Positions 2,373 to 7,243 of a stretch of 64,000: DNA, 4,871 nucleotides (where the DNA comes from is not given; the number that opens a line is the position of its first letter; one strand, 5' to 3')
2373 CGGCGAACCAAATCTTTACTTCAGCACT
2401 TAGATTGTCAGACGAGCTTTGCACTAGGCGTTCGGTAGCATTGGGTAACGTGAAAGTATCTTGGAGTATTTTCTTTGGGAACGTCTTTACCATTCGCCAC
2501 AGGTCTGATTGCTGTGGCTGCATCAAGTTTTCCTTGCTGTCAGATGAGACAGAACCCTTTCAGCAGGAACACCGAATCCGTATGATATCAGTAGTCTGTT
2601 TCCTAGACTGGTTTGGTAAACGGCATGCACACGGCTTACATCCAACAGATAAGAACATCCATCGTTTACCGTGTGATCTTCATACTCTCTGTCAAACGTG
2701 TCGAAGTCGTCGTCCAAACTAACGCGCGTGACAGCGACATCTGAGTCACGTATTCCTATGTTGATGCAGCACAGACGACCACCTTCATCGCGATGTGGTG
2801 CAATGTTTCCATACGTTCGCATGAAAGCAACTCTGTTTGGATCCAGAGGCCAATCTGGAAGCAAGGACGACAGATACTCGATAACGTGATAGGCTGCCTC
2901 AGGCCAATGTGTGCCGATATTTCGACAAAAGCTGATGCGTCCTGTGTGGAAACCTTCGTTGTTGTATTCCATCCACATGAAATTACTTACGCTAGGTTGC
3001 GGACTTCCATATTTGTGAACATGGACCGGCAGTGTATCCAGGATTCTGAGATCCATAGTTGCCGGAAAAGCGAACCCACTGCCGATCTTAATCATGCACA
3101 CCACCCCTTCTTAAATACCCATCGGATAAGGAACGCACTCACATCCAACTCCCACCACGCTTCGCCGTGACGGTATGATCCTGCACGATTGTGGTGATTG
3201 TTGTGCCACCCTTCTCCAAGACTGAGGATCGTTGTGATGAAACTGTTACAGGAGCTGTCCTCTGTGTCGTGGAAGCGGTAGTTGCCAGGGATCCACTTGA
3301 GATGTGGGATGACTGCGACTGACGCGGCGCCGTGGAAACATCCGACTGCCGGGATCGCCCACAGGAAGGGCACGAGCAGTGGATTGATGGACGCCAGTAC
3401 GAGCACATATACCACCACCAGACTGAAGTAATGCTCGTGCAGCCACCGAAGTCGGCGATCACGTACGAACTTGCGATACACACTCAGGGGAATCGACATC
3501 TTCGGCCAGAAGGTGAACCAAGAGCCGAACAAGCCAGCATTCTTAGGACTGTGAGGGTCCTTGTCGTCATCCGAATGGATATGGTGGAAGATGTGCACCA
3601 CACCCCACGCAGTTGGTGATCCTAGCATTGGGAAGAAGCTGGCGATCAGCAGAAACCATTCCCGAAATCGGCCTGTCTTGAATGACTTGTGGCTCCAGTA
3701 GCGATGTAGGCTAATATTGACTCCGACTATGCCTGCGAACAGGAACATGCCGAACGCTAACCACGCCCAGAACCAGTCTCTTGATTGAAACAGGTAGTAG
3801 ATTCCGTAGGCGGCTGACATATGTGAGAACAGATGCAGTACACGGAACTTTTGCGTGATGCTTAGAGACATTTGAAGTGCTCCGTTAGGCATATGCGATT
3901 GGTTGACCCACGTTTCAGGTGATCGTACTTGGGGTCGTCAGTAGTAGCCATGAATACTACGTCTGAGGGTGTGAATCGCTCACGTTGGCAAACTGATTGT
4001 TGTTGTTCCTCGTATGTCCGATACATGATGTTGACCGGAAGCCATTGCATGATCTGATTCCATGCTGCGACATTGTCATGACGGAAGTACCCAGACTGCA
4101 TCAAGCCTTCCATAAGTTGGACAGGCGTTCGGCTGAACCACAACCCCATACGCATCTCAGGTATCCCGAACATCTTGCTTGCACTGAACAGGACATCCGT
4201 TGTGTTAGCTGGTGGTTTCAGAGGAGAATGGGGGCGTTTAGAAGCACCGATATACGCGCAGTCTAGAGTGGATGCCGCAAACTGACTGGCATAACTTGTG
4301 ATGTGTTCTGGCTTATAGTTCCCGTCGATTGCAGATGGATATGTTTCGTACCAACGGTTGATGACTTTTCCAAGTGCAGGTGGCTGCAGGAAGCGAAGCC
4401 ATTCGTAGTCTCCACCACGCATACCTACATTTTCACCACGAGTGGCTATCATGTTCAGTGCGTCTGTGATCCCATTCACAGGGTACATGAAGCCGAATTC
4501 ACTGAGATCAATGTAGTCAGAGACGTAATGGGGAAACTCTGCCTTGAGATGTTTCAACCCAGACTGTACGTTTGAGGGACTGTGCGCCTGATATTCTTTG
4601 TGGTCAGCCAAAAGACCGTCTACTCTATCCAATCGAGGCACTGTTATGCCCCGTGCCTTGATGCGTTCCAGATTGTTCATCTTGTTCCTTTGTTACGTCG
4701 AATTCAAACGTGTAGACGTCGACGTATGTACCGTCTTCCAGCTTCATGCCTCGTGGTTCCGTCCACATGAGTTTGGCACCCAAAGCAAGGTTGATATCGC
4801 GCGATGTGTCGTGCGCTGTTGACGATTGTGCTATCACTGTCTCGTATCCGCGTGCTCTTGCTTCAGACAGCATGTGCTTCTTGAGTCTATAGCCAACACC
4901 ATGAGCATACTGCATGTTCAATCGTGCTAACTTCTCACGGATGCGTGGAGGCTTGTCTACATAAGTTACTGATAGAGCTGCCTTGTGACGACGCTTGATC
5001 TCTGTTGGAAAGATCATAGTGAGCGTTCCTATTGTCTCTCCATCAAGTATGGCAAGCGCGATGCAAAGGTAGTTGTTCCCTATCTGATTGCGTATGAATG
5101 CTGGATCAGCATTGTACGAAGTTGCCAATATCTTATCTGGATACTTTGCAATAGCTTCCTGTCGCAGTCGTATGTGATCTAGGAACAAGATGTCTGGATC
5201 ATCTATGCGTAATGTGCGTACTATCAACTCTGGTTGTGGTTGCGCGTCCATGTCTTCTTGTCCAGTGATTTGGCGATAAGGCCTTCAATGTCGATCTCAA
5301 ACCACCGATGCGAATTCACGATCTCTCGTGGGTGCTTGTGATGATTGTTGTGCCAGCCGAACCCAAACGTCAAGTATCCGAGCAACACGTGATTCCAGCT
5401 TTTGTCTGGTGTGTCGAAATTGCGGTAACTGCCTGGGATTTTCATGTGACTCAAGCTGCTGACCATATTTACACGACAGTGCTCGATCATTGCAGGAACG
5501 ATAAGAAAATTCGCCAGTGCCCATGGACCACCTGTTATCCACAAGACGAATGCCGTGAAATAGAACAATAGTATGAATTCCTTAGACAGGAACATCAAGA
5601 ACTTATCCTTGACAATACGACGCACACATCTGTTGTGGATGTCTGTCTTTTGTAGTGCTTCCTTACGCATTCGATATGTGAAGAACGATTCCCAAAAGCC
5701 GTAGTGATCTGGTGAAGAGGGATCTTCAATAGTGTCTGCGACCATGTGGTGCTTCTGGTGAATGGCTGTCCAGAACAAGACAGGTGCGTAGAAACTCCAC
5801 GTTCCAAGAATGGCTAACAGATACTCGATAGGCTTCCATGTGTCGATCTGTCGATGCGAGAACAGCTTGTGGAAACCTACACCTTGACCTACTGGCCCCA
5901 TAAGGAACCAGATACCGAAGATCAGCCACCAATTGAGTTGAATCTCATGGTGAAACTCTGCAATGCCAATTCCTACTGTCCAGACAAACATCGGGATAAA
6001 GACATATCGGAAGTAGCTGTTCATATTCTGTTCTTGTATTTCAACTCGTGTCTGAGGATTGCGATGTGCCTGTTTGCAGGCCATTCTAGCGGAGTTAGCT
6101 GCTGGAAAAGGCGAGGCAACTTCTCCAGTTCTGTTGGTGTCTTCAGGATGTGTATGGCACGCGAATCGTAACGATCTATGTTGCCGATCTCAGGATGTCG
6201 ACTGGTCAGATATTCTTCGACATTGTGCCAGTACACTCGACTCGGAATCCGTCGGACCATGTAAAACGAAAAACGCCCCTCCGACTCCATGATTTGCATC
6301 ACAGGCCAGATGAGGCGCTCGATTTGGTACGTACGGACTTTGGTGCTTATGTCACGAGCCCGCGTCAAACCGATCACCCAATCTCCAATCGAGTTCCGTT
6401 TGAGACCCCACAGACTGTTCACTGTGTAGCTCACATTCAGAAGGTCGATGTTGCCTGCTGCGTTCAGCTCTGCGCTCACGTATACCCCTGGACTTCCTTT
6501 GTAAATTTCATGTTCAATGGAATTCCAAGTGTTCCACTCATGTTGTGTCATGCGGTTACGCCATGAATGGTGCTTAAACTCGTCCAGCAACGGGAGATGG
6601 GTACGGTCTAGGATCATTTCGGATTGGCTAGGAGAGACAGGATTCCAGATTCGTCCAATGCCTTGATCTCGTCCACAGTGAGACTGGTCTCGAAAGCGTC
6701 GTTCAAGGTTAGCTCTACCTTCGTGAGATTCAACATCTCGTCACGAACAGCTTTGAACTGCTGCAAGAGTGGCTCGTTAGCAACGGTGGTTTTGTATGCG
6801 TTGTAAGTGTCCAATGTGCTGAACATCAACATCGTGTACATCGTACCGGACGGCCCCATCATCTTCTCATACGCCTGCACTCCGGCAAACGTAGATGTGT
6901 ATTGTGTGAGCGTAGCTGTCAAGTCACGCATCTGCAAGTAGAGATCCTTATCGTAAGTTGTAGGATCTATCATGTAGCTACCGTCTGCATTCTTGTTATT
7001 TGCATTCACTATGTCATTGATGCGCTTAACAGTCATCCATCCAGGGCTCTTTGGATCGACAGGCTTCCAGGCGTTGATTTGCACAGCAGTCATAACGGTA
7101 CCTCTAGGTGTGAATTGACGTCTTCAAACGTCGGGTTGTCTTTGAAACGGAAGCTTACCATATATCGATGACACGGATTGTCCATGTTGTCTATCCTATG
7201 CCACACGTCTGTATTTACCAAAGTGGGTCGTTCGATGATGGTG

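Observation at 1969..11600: Phage-encoded 15-gene 'biosynthetic-like' operon: 3 desaturases, 4 2OG/Fe(II) dioxygenases, radical SAM, PLP enzyme, GNATs and a PP-loop ligase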

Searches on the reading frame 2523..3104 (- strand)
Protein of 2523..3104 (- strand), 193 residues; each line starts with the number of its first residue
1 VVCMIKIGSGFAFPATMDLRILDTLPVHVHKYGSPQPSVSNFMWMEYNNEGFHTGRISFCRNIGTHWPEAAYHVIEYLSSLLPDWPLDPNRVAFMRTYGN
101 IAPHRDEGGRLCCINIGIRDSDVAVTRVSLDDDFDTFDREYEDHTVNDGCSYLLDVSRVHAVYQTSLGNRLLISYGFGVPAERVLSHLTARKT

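Call 3: search_protein_families(library=pfam, proteins=[window:2523-3104:-], max_evalue=0.01)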
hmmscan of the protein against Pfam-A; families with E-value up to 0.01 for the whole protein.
window:2523-3104:- (193 aa): 0 families

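Call 7: search_protein_families(library=phrogs, proteins=[window:2523-3104:-], max_evalue=0.01)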
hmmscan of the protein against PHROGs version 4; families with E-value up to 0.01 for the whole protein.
window:2523-3104:- (193 aa): 0 families

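Call 14: search_protein_families(library=ncbifam, proteins=[window:2523-3104:-], max_evalue=1)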
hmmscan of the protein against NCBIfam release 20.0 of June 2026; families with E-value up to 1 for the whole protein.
window:2523-3104:- (193 aa): 0 families

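Call 82: search_dna_similar(query=window:2523-3104:-, collection=phages, mode=protein, max_rows=20, max_evalue=0.01)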
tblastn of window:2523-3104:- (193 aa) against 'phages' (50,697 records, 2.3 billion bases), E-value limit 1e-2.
No match.

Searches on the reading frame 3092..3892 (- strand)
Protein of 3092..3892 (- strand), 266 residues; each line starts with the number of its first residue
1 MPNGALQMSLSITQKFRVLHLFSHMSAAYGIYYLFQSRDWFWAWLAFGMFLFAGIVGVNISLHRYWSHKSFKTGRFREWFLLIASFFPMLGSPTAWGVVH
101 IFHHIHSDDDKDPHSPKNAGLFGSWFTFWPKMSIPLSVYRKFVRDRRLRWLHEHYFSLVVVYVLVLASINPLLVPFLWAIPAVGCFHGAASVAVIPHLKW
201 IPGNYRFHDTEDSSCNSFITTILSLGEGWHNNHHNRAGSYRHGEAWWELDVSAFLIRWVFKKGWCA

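Call 3: search_protein_families(library=pfam, proteins=[window:3092-3892:-], max_evalue=0.01)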
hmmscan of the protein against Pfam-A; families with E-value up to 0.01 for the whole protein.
window:3092-3892:- (266 aa): 1 family
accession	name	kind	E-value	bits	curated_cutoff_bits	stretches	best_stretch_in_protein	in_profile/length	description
PF00487.30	FA_desaturase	-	8.4e-17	62.2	29.7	1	43-238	2-225/253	Fatty acid desaturase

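Call 7: search_protein_families(library=phrogs, proteins=[window:3092-3892:-], max_evalue=0.01)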
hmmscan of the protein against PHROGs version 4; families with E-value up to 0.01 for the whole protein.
window:3092-3892:- (266 aa): 1 family
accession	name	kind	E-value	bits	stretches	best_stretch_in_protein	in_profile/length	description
phrog_35201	-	unknown function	0.00082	20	0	191-253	165-226/274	-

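Call 14: search_protein_families(library=ncbifam, proteins=[window:3092-3892:-], max_evalue=1)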
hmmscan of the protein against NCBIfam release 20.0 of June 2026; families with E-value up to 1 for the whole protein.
window:3092-3892:- (266 aa): 1 family
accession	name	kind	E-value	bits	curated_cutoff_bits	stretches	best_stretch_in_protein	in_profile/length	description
NF049918.1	DesA_fam_desat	equivalog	1.9e-14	53.6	400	1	52-258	19-230/385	DesA family fatty acid desaturase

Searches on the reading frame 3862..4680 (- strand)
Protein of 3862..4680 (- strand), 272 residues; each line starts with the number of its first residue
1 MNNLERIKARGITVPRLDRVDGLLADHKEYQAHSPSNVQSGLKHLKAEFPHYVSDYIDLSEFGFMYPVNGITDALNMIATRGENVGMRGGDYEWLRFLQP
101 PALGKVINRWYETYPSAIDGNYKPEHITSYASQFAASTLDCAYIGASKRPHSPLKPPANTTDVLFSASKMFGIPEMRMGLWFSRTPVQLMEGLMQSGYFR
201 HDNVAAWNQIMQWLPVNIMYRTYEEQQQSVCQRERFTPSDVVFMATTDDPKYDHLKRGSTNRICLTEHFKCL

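Call 3: search_protein_families(library=pfam, proteins=[window:3862-4680:-], max_evalue=0.01)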
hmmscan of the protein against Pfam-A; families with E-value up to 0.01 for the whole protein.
window:3862-4680:- (272 aa): 0 families

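Call 7: search_protein_families(library=phrogs, proteins=[window:3862-4680:-], max_evalue=0.01)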
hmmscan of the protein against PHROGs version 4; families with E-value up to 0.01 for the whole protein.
window:3862-4680:- (272 aa): 0 families

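Call 14: search_protein_families(library=ncbifam, proteins=[window:3862-4680:-], max_evalue=1)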
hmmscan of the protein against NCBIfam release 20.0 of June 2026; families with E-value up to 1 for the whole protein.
window:3862-4680:- (272 aa): 0 families

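Call 60: search_solved_structures(query=A5, max_evalue=10)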
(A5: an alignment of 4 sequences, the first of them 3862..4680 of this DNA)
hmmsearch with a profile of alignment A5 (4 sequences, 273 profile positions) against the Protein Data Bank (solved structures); distinct sequences matched with E-value up to 10: 1.
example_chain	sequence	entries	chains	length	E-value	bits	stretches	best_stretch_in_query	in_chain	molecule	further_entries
3fkd_A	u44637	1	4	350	0.066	15.9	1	137-185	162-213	L-threonine-O-3-phosphate decarboxylase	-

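Call 88: search_protein_families(library=pfam, proteins=[window:3862-4680:-], max_evalue=10)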
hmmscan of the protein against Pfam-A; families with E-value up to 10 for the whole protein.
window:3862-4680:- (272 aa): 1 family
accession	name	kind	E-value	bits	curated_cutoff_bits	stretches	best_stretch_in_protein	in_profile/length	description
PF13744.12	HTH_37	-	0.12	12.7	27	1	229-266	25-62/80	Helix-turn-helix domain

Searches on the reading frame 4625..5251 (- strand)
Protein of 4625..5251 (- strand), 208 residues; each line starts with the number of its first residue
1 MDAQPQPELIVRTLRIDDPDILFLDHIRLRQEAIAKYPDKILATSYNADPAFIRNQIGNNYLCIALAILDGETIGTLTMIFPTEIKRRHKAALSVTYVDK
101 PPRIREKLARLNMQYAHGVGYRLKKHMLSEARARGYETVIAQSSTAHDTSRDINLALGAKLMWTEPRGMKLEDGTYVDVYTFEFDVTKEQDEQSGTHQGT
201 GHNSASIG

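Call 3: search_protein_families(library=pfam, proteins=[window:4625-5251:-], max_evalue=0.01)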
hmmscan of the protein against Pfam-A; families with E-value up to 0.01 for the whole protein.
window:4625-5251:- (208 aa): 0 families

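Call 7: search_protein_families(library=phrogs, proteins=[window:4625-5251:-], max_evalue=0.01)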
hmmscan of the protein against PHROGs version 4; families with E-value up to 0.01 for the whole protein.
window:4625-5251:- (208 aa): 0 families

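Call 14: search_protein_families(library=ncbifam, proteins=[window:4625-5251:-], max_evalue=1)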
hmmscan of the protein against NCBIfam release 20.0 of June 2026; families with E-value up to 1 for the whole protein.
window:4625-5251:- (208 aa): 2 families
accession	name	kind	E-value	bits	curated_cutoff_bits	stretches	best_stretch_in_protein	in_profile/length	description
NF040502.1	PPT_acetyltrans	equivalog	0.13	12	300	1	116-162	99-145/183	phosphinothricin N-acetyltransferase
NF008130.0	PRK10878.1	equivalog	0.14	12.1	120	0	158-193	6-41/88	FAD assembly factor SdhE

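Call 88: search_protein_families(library=pfam, proteins=[window:4625-5251:-], max_evalue=10)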
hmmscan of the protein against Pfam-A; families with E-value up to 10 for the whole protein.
window:4625-5251:- (208 aa): 2 families
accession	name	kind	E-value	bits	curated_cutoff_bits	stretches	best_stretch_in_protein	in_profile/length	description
PF00583.31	Acetyltransf_1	-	0.025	15.3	20.7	1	57-141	27-98/116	Acetyltransferase (GNAT) family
PF11473.13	B2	-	0.19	12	25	0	34-67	15-48/73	RNA binding protein B2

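Call 89: search_solved_structures(query=window:4625-5251:-, max_evalue=10)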
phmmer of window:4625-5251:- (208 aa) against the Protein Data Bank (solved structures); distinct sequences matched with E-value up to 10: 2.
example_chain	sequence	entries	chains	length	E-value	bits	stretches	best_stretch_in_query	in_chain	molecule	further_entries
7c4j_E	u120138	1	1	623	1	12.3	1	76-147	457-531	SWI/SNF global transcription activator complex subunit SWP82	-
7egm_J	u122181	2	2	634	1.1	12.3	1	76-147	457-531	SWI/SNF global transcription activator complex subunit SWP82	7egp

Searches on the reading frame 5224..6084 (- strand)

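Call 3: search_protein_families(library=pfam, proteins=[window:5224-6084:-], max_evalue=0.01)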
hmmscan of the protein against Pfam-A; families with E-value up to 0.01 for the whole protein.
window:5224-6084:- (286 aa): 1 family
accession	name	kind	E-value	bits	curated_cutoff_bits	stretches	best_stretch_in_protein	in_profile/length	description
PF00487.30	FA_desaturase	-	4.7e-13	49.9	29.7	1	52-253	2-225/253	Fatty acid desaturase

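Call 7: search_protein_families(library=phrogs, proteins=[window:5224-6084:-], max_evalue=0.01)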
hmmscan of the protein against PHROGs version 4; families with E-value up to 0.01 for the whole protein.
window:5224-6084:- (286 aa): 1 family
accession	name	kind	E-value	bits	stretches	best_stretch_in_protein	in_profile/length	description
phrog_35201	-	unknown function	1.1e-06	29.5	1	97-267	53-225/274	-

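Call 14: search_protein_families(library=ncbifam, proteins=[window:5224-6084:-], max_evalue=1)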
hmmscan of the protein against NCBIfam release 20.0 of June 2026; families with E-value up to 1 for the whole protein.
window:5224-6084:- (286 aa): 1 family
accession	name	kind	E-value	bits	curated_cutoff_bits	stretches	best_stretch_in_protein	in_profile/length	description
NF049918.1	DesA_fam_desat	equivalog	2.4e-15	56.6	400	1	71-274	29-231/385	DesA family fatty acid desaturase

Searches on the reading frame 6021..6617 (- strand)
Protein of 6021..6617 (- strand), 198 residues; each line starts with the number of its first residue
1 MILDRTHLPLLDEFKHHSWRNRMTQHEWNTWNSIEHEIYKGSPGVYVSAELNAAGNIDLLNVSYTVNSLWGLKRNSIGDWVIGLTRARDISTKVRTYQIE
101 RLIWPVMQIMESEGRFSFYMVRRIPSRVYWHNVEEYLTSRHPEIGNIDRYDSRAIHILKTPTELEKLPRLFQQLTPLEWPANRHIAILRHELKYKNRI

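Call 3: search_protein_families(library=pfam, proteins=[window:6021-6617:-], max_evalue=0.01)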
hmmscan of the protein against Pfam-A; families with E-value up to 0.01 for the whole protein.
window:6021-6617:- (198 aa): 0 families

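Call 7: search_protein_families(library=phrogs, proteins=[window:6021-6617:-], max_evalue=0.01)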
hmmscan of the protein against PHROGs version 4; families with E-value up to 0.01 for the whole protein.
window:6021-6617:- (198 aa): 0 families

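Call 14: search_protein_families(library=ncbifam, proteins=[window:6021-6617:-], max_evalue=1)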
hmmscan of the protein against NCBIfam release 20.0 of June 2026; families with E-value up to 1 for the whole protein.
window:6021-6617:- (198 aa): 1 family
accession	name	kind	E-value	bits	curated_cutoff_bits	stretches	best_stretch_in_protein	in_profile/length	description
TIGR02464.1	ribofla_fusion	equivalog_domain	0.11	12.7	73.7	1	113-187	10-84/153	riboflavin biosynthesis intermediates N-glycosidase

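Call 58: search_solved_structures(query=A3, max_evalue=10)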
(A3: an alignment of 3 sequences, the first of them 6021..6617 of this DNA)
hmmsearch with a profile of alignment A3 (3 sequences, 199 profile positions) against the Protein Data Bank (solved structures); distinct sequences matched with E-value up to 10: 2.
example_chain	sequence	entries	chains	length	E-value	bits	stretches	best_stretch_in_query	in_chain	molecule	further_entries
3p1w_A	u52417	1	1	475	0.23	14.1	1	91-137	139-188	RabGDI protein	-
2q1z_A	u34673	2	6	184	1.6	11.4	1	7-103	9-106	RpoE, ECF SigE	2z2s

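Call 88: search_protein_families(library=pfam, proteins=[window:6021-6617:-], max_evalue=10)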
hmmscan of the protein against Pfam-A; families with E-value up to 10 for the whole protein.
window:6021-6617:- (198 aa): 0 families

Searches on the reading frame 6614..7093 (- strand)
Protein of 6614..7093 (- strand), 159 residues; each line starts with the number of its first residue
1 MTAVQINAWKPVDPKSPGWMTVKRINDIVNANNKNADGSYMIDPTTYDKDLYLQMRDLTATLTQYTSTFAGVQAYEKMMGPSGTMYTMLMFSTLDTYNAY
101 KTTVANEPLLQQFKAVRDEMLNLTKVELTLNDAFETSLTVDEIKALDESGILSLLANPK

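Call 3: search_protein_families(library=pfam, proteins=[window:6614-7093:-], max_evalue=0.01)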
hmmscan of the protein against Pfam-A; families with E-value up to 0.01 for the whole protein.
window:6614-7093:- (159 aa): 0 families

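Call 7: search_protein_families(library=phrogs, proteins=[window:6614-7093:-], max_evalue=0.01)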
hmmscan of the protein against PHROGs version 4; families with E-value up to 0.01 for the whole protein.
window:6614-7093:- (159 aa): 0 families

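Call 14: search_protein_families(library=ncbifam, proteins=[window:6614-7093:-], max_evalue=1)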
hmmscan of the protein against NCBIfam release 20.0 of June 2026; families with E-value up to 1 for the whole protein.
window:6614-7093:- (159 aa): 0 families

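Call 59: search_solved_structures(query=A4, max_evalue=10)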
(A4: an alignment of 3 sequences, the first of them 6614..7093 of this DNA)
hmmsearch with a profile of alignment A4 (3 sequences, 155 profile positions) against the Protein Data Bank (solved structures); distinct sequences matched with E-value up to 10: 5.
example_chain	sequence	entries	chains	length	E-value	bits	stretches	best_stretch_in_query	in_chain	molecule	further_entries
3vpq_A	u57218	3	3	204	0.46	13.3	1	23-61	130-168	Glutathione S-transferase sigma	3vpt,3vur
5i2q_A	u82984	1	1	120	1.4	11.7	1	99-128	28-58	EF-hand domain-containing protein D2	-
5i2l_A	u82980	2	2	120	1.4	11.7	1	99-128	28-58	EF-hand domain-containing protein D2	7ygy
5h0p_A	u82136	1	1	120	1.4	11.7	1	99-128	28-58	EF-hand domain-containing protein D2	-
7jfs_A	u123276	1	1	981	1.8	11.3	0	86-112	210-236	F5/8 type C domain protein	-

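Call 88: search_protein_families(library=pfam, proteins=[window:6614-7093:-], max_evalue=10)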
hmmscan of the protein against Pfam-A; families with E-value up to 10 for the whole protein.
window:6614-7093:- (159 aa): 0 families
